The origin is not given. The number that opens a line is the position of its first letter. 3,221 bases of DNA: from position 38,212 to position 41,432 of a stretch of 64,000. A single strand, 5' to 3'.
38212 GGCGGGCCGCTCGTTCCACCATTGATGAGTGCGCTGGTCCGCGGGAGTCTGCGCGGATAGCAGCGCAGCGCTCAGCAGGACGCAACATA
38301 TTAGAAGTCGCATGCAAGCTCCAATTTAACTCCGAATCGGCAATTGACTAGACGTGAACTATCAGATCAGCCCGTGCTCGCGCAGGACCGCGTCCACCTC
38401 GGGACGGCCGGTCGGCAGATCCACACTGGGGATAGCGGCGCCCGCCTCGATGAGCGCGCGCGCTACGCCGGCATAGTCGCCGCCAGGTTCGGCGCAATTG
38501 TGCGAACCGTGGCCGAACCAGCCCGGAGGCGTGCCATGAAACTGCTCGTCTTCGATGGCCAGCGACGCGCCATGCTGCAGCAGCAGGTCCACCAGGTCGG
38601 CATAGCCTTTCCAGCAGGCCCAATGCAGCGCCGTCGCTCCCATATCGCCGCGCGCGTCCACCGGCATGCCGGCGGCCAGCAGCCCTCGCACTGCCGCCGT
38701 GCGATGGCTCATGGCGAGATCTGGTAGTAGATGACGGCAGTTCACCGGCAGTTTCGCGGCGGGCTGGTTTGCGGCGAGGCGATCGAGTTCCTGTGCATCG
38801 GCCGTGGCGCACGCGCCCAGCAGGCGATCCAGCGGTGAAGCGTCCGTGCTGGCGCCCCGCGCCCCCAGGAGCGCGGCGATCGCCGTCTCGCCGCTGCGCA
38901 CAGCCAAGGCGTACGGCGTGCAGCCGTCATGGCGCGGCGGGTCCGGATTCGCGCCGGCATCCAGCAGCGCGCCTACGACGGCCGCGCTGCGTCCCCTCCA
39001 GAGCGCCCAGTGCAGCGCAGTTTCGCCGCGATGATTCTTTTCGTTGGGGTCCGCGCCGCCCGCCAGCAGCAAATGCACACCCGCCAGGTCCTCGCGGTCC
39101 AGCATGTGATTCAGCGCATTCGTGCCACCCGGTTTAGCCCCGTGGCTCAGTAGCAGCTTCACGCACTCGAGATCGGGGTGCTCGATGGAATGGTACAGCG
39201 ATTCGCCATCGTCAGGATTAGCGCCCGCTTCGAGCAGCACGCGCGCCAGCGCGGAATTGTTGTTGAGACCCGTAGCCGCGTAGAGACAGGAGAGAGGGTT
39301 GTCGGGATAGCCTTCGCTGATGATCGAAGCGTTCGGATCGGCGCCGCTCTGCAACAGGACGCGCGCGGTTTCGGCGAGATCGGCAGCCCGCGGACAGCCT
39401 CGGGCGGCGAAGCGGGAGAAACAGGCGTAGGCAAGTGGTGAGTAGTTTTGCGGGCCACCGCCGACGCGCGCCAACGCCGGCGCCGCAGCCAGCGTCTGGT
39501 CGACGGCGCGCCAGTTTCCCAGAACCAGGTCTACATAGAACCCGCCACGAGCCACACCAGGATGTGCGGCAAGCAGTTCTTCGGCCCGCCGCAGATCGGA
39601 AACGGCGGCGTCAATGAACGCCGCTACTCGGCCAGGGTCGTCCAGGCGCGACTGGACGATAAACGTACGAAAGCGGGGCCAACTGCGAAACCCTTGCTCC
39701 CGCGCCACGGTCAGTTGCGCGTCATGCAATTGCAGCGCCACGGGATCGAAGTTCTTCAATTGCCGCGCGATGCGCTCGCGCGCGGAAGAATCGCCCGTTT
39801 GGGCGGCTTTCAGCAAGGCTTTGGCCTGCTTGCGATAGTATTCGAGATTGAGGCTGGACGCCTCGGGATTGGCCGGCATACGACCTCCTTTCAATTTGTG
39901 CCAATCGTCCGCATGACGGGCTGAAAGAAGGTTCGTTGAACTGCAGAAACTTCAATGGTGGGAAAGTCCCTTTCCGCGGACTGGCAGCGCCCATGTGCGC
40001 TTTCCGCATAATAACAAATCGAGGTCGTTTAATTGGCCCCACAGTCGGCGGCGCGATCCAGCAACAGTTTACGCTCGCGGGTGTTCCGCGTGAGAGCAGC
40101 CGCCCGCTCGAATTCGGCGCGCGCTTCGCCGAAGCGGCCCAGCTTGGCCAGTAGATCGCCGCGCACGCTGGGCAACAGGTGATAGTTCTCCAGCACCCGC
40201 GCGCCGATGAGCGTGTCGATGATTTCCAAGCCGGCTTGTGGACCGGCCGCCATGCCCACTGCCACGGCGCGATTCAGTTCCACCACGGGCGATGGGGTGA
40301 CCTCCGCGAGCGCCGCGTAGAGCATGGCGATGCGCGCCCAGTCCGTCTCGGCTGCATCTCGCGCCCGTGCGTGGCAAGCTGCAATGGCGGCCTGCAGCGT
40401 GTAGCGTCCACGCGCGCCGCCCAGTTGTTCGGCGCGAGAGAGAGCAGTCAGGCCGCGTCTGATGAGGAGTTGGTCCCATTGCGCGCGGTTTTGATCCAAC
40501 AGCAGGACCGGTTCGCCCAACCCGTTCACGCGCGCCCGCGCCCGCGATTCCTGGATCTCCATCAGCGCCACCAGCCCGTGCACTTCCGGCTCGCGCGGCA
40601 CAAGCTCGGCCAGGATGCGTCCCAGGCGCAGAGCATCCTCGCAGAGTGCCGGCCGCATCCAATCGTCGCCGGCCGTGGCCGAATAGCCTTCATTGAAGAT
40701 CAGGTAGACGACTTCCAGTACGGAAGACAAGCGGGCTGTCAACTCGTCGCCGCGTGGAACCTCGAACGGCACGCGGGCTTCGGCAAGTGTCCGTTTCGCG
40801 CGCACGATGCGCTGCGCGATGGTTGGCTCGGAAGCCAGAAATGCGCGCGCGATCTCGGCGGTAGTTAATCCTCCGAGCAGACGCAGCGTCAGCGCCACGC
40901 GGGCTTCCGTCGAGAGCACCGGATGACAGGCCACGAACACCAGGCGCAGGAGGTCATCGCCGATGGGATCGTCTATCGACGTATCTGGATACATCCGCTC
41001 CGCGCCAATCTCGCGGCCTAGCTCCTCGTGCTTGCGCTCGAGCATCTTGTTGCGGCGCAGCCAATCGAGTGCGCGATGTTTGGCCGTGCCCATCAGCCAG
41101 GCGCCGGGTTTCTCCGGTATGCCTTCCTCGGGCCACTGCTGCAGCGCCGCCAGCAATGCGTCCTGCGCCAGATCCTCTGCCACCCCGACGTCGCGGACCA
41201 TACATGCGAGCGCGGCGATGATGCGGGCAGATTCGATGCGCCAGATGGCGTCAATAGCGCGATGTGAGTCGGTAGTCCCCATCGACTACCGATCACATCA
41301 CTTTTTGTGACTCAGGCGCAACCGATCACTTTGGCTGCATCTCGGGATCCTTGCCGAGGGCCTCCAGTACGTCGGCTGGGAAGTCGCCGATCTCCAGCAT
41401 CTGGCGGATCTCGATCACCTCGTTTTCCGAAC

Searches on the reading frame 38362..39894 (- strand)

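Call 91: search_protein_families(library=pfam, proteins=[window:38362-39894:-], max_evalue=0.001)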
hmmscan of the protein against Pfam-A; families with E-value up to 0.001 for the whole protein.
window:38362-39894:- (510 aa): 5 families
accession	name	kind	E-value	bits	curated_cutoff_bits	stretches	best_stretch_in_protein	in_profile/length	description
PF12796.13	Ank_2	-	1e-28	100.1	27.3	3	269-350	9-86/90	Ankyrin repeats (3 copies)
PF00023.36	Ank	-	1.6e-26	91.3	21.1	1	419-449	2-32/33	Ankyrin repeat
PF13637.12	Ank_4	-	3.1e-21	75.4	22.7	2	268-305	8-45/50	Ankyrin repeats (many copies)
PF13606.12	Ank_3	-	3.5e-14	51.8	22.3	0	419-446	2-29/30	Ankyrin repeat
PF13857.12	Ank_5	-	3.5e-12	46.8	27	1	405-450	1-47/56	Ankyrin repeats (many copies)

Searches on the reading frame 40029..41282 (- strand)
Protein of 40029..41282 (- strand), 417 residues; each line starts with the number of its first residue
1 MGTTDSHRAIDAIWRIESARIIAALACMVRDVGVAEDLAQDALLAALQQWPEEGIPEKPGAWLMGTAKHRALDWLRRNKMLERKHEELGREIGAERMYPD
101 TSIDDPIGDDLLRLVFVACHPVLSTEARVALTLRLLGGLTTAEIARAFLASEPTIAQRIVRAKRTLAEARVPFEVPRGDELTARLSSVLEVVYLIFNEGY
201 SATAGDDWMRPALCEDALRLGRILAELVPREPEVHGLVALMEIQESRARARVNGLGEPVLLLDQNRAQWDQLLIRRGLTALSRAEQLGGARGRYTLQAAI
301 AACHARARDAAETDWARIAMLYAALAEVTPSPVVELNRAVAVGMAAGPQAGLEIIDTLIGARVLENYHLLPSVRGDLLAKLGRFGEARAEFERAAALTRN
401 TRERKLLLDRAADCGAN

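Call 91: search_protein_families(library=pfam, proteins=[window:40029-41282:-], max_evalue=0.001)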
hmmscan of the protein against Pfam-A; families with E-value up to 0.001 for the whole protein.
window:40029-41282:- (417 aa): 5 families
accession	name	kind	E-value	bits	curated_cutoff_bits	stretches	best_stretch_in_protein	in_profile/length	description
PF20239.3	DUF6596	-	7.1e-36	123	27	1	184-284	1-101/102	Family of unknown function (DUF6596)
PF08281.18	Sigma70_r4_2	-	8.4e-10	38.6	25.7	1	117-166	5-54/54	Sigma-70, region 4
PF04542.20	Sigma70_r2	-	1.3e-09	38.1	24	1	28-79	16-69/71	Sigma-70 region 2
PF07719.23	TPR_2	-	0.00032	21.1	27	0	374-400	7-33/34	Tetratricopeptide repeat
PF04545.22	Sigma70_r4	-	0.00038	20.4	24.1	0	123-166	5-48/50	Sigma-70, region 4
